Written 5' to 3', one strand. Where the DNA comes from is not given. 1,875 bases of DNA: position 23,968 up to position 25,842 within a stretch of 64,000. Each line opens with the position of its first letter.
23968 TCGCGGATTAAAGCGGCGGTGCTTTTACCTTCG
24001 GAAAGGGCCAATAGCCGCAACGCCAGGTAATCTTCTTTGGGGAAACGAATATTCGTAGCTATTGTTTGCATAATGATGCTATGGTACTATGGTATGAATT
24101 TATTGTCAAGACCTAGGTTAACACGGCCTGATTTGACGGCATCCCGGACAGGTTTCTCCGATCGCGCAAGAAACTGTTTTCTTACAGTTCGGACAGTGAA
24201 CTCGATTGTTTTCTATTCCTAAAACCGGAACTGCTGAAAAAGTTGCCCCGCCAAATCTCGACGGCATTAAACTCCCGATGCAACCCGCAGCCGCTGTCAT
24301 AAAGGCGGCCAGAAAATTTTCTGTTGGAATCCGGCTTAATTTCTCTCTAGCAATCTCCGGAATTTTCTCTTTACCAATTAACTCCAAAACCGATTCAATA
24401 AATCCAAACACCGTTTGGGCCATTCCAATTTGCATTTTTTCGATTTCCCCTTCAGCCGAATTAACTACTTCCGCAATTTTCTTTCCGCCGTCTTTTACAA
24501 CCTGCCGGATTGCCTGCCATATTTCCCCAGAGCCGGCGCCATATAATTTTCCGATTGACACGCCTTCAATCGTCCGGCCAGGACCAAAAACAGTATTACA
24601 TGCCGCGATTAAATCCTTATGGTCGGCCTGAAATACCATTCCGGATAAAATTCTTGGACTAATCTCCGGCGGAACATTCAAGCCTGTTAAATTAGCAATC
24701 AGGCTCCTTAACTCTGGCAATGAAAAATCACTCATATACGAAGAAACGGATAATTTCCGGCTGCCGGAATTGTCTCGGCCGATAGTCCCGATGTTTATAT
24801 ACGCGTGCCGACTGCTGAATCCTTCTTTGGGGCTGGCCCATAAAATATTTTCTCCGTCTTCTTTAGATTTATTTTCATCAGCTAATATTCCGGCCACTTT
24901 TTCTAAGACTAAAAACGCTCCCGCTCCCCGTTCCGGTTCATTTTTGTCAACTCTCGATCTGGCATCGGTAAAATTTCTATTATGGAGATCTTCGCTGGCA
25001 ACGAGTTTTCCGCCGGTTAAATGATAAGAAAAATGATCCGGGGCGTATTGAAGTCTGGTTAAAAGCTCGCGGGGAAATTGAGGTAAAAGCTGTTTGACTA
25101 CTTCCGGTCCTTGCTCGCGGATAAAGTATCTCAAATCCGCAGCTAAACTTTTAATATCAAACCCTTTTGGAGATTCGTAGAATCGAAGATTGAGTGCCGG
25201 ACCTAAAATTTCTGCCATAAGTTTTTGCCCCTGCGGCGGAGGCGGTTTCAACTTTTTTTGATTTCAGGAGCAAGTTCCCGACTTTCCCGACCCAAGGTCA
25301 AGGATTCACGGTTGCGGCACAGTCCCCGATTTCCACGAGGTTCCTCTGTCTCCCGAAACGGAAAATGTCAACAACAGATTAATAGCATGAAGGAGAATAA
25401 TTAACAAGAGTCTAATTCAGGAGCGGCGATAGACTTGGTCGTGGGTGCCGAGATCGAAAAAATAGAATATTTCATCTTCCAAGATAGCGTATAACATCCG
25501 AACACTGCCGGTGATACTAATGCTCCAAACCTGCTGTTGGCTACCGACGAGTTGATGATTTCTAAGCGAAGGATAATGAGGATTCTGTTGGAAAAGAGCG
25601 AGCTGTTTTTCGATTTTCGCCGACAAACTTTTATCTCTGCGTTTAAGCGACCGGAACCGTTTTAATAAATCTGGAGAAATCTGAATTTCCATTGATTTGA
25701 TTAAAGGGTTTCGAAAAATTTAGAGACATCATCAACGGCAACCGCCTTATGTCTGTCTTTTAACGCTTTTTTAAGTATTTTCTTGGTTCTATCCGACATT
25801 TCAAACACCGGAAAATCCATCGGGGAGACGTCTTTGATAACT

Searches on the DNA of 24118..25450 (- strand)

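Call 60: search_rna_families(sources=[L001, L002, L005, L006, L007, L008, L014], threshold=evalue, max_evalue=1, show_alignments=2)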
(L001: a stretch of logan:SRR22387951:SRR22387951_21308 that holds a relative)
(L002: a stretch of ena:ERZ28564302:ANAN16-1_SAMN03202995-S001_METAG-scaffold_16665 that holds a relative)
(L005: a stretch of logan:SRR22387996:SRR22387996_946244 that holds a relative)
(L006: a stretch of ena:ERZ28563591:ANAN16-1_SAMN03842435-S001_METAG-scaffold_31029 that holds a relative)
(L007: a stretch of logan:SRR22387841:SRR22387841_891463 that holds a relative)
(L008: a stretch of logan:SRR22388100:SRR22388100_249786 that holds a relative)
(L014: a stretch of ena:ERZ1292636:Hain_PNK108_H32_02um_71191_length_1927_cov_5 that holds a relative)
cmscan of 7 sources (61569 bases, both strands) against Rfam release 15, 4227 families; matches with E-value up to 1: 7.
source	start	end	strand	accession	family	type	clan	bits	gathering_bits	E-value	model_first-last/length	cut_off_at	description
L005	7839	8003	+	RF01482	AdoCbl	Cis-reg; riboswitch;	CL00101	46.6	50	2.1e-05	1-149/149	no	AdoCbl (Cobalamin/B12) riboswitch aptamer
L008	3197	3344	+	RF01482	AdoCbl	Cis-reg; riboswitch;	CL00101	40.5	50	0.00053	1-149/149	no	AdoCbl (Cobalamin/B12) riboswitch aptamer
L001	9823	10016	+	RF00174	Cobalamin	Cis-reg; riboswitch;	CL00101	33.9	31.5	6.5e-05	1-189/189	no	Cobalamin riboswitch aptamer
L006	2402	2514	+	RF00025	Telomerase-cil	Gene;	CL00004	32.3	52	0.3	1-165/165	no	Ciliate telomerase RNA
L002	3282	3358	+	RF01689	AdoCbl-II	Cis-reg; riboswitch;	CL00101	28.3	36.5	0.019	1-81/81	no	AdoCbl-II (Cobalamin/B12) riboswitch aptamer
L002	4796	4915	-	RF04099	MIR837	Gene; miRNA;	-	26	117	0.66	1-122/122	no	MIR837 microRNA precursor family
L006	4944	5083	+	RF00174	Cobalamin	Cis-reg; riboswitch;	CL00101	24.5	31.5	0.032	1-189/189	no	Cobalamin riboswitch aptamer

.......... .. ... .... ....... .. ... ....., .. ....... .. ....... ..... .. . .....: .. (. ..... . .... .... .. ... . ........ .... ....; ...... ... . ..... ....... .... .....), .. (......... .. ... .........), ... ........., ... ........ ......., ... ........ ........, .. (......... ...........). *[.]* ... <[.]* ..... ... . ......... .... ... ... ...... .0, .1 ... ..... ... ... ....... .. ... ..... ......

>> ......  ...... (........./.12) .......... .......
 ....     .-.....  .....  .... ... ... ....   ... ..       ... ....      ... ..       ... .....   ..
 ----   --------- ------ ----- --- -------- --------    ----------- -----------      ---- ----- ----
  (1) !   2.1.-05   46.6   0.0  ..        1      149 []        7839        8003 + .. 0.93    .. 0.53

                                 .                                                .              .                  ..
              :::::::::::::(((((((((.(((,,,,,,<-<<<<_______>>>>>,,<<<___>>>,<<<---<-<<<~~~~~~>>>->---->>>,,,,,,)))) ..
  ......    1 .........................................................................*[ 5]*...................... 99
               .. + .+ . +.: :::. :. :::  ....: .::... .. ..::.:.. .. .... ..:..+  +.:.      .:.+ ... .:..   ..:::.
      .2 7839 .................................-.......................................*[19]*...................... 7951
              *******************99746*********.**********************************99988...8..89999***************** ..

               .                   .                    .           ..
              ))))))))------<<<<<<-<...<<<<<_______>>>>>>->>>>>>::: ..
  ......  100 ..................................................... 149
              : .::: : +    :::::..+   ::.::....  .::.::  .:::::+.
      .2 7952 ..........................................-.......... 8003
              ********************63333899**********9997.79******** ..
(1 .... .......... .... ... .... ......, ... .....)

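Call 61: search_rna_families(sources=[L015, L017, L018, L019, L020, L021], threshold=evalue, max_evalue=1)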
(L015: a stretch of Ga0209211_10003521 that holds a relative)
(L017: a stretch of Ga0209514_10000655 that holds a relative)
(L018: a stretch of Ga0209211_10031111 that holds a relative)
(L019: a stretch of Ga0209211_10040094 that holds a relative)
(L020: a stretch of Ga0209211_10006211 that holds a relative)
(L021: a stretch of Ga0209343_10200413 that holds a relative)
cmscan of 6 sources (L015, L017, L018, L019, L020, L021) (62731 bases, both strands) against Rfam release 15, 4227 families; matches with E-value up to 1: 11.
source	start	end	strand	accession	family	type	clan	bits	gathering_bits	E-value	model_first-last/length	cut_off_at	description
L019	2607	2678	+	RF01689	AdoCbl-II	Cis-reg; riboswitch;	CL00101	39.4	36.5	7.3e-06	1-81/81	no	AdoCbl-II (Cobalamin/B12) riboswitch aptamer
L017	3764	3840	+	RF01689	AdoCbl-II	Cis-reg; riboswitch;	CL00101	37.8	36.5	2.2e-05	1-81/81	no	AdoCbl-II (Cobalamin/B12) riboswitch aptamer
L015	9838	9968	+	RF00174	Cobalamin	Cis-reg; riboswitch;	CL00101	31.7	31.5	0.00029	1-189/189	no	Cobalamin riboswitch aptamer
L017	8382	8470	-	RF03792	MIR6462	Gene; miRNA;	-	31.1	96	0.17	1-119/119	no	MIR6462 microRNA precursor family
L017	14777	14891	+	RF04210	MIR8643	Gene; miRNA;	-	28.7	135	0.11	1-150/150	no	MIR8643 microRNA precursor family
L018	3326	3402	+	RF01689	AdoCbl-II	Cis-reg; riboswitch;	CL00101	28.3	36.5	0.02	1-81/81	no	AdoCbl-II (Cobalamin/B12) riboswitch aptamer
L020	14152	14247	-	RF03678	mir-3956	Gene; miRNA;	-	28.3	100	0.52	1-98/98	no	mir-3956 microRNA precursor family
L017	14787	14931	-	RF02409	snoR125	Gene; snRNA; snoRNA; CD-box;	-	26.8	100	0.045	21-162/200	no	Small nucleolar RNA snoR125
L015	11332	11451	-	RF04099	MIR837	Gene; miRNA;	-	26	117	0.67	1-122/122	no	MIR837 microRNA precursor family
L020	4652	4791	+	RF00174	Cobalamin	Cis-reg; riboswitch;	CL00101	24.5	31.5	0.033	1-189/189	no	Cobalamin riboswitch aptamer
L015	12160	12243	+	RF02248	Six3os1_3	Gene; lncRNA;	-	19.5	40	0.98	1-75/75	no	Six3os1 conserved region 3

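Call 62: search_rna_families(sources=[L009, L011, L016, L010], threshold=evalue, max_evalue=1)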
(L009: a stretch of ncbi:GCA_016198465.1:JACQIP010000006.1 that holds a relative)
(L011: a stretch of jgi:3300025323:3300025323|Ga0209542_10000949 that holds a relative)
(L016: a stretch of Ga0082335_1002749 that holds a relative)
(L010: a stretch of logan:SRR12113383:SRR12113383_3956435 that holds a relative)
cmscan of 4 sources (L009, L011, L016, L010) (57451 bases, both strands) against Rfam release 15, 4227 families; matches with E-value up to 1: 23.
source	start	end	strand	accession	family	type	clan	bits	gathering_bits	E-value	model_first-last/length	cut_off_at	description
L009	261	334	-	RF00005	tRNA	Gene; tRNA;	CL00001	71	29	1.4e-13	1-71/71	no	tRNA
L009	12648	12720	-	RF00005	tRNA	Gene; tRNA;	CL00001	62.3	29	3.8e-11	1-71/71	no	tRNA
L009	1174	1247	+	RF00005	tRNA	Gene; tRNA;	CL00001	61.1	29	7.7e-11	1-71/71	no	tRNA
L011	820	893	+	RF00005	tRNA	Gene; tRNA;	CL00001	61.1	29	7.8e-11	1-71/71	no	tRNA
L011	2741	2828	+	RF00005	tRNA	Gene; tRNA;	CL00001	57.5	29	7.9e-10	1-71/71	no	tRNA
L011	12231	12302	-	RF00005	tRNA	Gene; tRNA;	CL00001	56.4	29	1.6e-09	1-71/71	no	tRNA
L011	79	163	+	RF00005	tRNA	Gene; tRNA;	CL00001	52.6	29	1.7e-08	1-71/71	no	tRNA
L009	508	595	-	RF00005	tRNA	Gene; tRNA;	CL00001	50.8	29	5.3e-08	1-71/71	no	tRNA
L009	2076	2163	+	RF00005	tRNA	Gene; tRNA;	CL00001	47.7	29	3.9e-07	1-71/71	no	tRNA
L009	341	423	-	RF00005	tRNA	Gene; tRNA;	CL00001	46.6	29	7.6e-07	1-71/71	no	tRNA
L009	168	256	-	RF00005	tRNA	Gene; tRNA;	CL00001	45.2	29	1.9e-06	1-71/71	no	tRNA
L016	9880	9956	+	RF01689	AdoCbl-II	Cis-reg; riboswitch;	CL00101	37.8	36.5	2e-05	1-81/81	no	AdoCbl-II (Cobalamin/B12) riboswitch aptamer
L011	7842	7992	+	RF00174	Cobalamin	Cis-reg; riboswitch;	CL00101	34.3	31.5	4.7e-05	1-189/189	no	Cobalamin riboswitch aptamer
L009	508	558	+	RF04351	Plastid-psbl-rps4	Cis-reg;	-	32.5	68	0.0057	1-53/53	no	Plastid-psbl-rps4 3UTR RNA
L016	14498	14586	-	RF03792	MIR6462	Gene; miRNA;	-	31.1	96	0.15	1-119/119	no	MIR6462 microRNA precursor family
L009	7537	7671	+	RF00174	Cobalamin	Cis-reg; riboswitch;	CL00101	30.9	31.5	0.00046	1-189/189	no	Cobalamin riboswitch aptamer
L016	20893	21007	+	RF04210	MIR8643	Gene; miRNA;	-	28.7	135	0.1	1-150/150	no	MIR8643 microRNA precursor family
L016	20903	21047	-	RF02409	snoR125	Gene; snRNA; snoRNA; CD-box;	-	26.8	100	0.041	21-162/200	no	Small nucleolar RNA snoR125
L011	2777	2828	-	RF04351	Plastid-psbl-rps4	Cis-reg;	-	26.1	68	0.29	1-53/53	no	Plastid-psbl-rps4 3UTR RNA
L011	8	67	-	RF04351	Plastid-psbl-rps4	Cis-reg;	-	25.2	68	0.54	1-53/53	no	Plastid-psbl-rps4 3UTR RNA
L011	1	67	+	RF00005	tRNA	Gene; tRNA;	CL00001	25.2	29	0.61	17-71/71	5'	tRNA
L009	260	334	+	RF04354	Plastid-ycf2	Cis-reg;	-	25.1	65.7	0.72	1-75/75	no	Plastid-ycf2 5UTR RNA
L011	1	70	+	RF00023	tmRNA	Gene;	CL00001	18.3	47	0.0021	301-374/374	5'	transfer-messenger RNA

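Call 71: search_rna_families(source=window, start=25150, end=25450, threshold=evalue, max_evalue=1, show_alignments=2)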
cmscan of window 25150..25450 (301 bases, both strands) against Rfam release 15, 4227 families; matches with E-value up to 1: 4.
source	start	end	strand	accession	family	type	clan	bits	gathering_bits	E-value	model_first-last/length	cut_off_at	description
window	25216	25372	-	RF01482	AdoCbl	Cis-reg; riboswitch;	CL00101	39.2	50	5.3e-06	1-149/149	no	AdoCbl (Cobalamin/B12) riboswitch aptamer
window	25245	25268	+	RF01355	CRISPR-DR26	Gene; CRISPR;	-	23.7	39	0.059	1-25/25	no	CRISPR RNA direct repeat element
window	25345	25413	-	RF02085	Yar_1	Gene; lncRNA;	-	14.8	50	0.7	1-74/74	no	Yellow-achaete intergenic RNA conserved region 1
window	25231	25303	-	RF02267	Vax2os1_2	Gene; lncRNA;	-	7.2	55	0.36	391-466/466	no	Vax2os1 conserved region 2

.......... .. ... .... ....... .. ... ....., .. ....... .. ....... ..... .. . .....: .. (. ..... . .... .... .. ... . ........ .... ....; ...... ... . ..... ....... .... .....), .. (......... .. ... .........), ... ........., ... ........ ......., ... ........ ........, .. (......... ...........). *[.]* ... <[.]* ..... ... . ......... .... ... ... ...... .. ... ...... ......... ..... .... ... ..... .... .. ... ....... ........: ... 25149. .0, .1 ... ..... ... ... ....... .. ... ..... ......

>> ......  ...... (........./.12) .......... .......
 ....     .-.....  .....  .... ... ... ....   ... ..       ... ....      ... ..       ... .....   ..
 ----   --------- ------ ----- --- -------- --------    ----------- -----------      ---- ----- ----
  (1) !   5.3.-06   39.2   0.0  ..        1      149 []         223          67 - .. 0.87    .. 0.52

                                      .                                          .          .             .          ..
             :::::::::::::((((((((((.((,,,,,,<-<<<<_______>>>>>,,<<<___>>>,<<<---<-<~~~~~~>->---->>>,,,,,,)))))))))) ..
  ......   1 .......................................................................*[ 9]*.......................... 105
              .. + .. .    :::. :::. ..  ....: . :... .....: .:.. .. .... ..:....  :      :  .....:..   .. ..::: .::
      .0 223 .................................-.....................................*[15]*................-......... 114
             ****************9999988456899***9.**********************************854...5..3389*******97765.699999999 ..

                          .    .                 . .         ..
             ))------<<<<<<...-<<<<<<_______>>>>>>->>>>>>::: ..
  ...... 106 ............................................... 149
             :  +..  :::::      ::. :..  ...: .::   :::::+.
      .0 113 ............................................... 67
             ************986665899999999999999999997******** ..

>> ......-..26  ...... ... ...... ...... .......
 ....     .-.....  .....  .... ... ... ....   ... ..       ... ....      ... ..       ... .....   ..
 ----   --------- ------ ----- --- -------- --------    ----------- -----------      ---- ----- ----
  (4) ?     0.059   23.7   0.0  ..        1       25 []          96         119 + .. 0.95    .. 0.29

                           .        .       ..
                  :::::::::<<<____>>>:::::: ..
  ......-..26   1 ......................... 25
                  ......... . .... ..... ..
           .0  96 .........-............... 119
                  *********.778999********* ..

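Call 89: build_rna_model(alignment_id=A6, structure=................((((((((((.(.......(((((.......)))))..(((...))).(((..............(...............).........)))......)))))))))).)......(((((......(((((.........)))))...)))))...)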
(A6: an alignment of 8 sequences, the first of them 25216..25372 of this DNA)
Model R1 built from alignment A6 (8 sequences, 175 columns); structure: as given.
model positions 156; base pairs 33; branch points 3; effective number of sequences 2; information 0.591 bits per position. Calibrated on 0.2 Mb of random sequence (short: E-values are rough).
structure used (alignment columns):
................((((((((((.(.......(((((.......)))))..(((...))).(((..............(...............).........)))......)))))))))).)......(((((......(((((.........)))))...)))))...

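Call 90: search_with_rna_model(model_id=R1, sources=[window, L001, L002, L005, L006, L007, L008, L009, L011, L014, L015, L016, L019, L020, L021], max_evalue=1, make_alignment=true)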
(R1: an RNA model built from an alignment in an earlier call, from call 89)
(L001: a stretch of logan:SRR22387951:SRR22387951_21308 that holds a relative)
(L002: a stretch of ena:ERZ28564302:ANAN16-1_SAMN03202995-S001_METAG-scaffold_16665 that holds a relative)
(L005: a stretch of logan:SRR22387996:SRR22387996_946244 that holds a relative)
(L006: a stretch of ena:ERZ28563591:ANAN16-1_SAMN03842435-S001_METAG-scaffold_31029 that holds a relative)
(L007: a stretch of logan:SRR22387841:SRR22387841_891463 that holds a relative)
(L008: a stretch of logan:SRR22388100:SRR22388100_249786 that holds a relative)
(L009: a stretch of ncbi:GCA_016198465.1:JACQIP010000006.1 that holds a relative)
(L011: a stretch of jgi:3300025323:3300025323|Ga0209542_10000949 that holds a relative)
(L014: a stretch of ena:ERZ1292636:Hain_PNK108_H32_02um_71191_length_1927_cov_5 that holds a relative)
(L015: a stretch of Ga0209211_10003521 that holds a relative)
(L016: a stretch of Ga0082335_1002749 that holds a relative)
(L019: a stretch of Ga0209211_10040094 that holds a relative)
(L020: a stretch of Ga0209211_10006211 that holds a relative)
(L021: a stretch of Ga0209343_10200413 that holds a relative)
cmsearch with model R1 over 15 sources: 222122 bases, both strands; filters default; matches with E-value up to 1: 14.
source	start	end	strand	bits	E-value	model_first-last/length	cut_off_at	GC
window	25216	25372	-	162.6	1.5e-46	1-156/156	no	0.52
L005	7839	8003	+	153.2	1e-43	1-156/156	no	0.53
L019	2591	2724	+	146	1.6e-41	1-156/156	no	0.46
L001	9841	10003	+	134.2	5.5e-38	1-156/156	no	0.58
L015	9870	10003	+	134.1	5.9e-38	1-156/156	no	0.49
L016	9870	10003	+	128.4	3.1e-36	1-156/156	no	0.49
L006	4960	5116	+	126.6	1.1e-35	1-156/156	no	0.51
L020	4668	4824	+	126.6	1.1e-35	1-156/156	no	0.51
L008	3197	3344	+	105.7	2.2e-29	1-156/156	no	0.56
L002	3272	3467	+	89.1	2.3e-24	1-156/156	no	0.49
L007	3093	3283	+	74.5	5.9e-20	1-156/156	no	0.57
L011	7877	8003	+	70.8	7.4e-19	1-156/156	no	0.47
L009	7556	7683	+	69.8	1.6e-18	1-156/156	no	0.49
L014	1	48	+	38.7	3.5e-09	109-156/156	5'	0.42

Alignment A8: 14 matches aligned to the model, 275 columns, each read 5' to 3' on its own strand. Consensus structure (alignment columns), stored with it:
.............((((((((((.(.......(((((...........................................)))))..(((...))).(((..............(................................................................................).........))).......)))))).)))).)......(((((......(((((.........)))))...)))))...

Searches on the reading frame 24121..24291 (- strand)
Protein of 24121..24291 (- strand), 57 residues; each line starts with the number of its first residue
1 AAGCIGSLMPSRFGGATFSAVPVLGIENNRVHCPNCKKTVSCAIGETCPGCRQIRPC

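Call 78: find_homologous_proteins(query=A7, max_evalue=1)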
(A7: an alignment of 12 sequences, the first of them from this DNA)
Query A7 (12 sequences) (57 aa, profile of the alignment): 1 proteins with E <= 1 among 627 candidates.
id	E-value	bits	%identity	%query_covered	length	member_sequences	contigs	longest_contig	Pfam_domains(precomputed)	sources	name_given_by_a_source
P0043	8.0e-1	28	31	42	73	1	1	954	-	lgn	-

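Call 101: search_solved_structures(query=A7, max_evalue=10)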
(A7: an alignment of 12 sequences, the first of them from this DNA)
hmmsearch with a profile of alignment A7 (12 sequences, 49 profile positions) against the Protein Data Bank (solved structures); distinct sequences matched with E-value up to 10: 11.
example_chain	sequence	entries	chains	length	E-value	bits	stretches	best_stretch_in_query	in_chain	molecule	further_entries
2y6e_A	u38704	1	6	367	0.049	16.9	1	12-31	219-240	UBIQUITIN CARBOXYL-TERMINAL HYDROLASE 4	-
6h5l_A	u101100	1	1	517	0.16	15.3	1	16-45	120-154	Similar to hydroxylamine oxidoreductase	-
3h31_A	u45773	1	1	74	0.23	14.8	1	24-46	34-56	High potential iron-sulfur protein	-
3d00_A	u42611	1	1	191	0.44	13.9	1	19-44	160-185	Tungsten formylmethanofuran dehydrogenase subunit E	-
8br8_Se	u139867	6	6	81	0.57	13.5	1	19-44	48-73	Ribosomal protein S27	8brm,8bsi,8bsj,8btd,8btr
9pw1_A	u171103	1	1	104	0.79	13.1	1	10-37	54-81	BaDTF3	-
4ruq_A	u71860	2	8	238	1.5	12.2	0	22-37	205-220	Fish-egg lectin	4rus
9h1o_C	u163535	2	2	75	2.8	11.3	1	18-44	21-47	Rho guanine nucleotide exchange factor 2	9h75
8i3x_A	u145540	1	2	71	3.6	11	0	15-30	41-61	RING-type domain-containing protein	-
2jrp_A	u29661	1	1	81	3.9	10.8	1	6-45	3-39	Putative cytoplasmic protein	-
7pwf_b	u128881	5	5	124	7.7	9.9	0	19-43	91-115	Ribosomal protein S27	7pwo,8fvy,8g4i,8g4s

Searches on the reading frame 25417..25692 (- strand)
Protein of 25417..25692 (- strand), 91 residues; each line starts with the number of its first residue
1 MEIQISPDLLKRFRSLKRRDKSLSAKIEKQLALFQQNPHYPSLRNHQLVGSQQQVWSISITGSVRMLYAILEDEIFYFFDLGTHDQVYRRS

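Call 4: search_protein_families(library=pfam, proteins=[window:25417-25692:-], max_evalue=1)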
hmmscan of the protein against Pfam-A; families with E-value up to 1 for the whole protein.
window:25417-25692:- (91 aa): 4 families
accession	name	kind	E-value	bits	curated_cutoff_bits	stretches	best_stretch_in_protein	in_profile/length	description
PF15738.11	YafQ_toxin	-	1.5e-05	25.6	30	1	2-87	2-86/88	Bacterial toxin of type II toxin-antitoxin system, YafQ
PF06769.20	YoeB_toxin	-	0.0012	19.3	27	1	9-75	5-71/80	YoeB-like toxin of bacterial type II toxin-antitoxin system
PF24732.2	ParE_like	-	0.0037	17.7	24.4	1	26-69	6-48/67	ParE-like toxin domain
PF05016.21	ParE_toxin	-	0.01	16.8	23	1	4-88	2-89/89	ParE toxin of type II toxin-antitoxin system, parDE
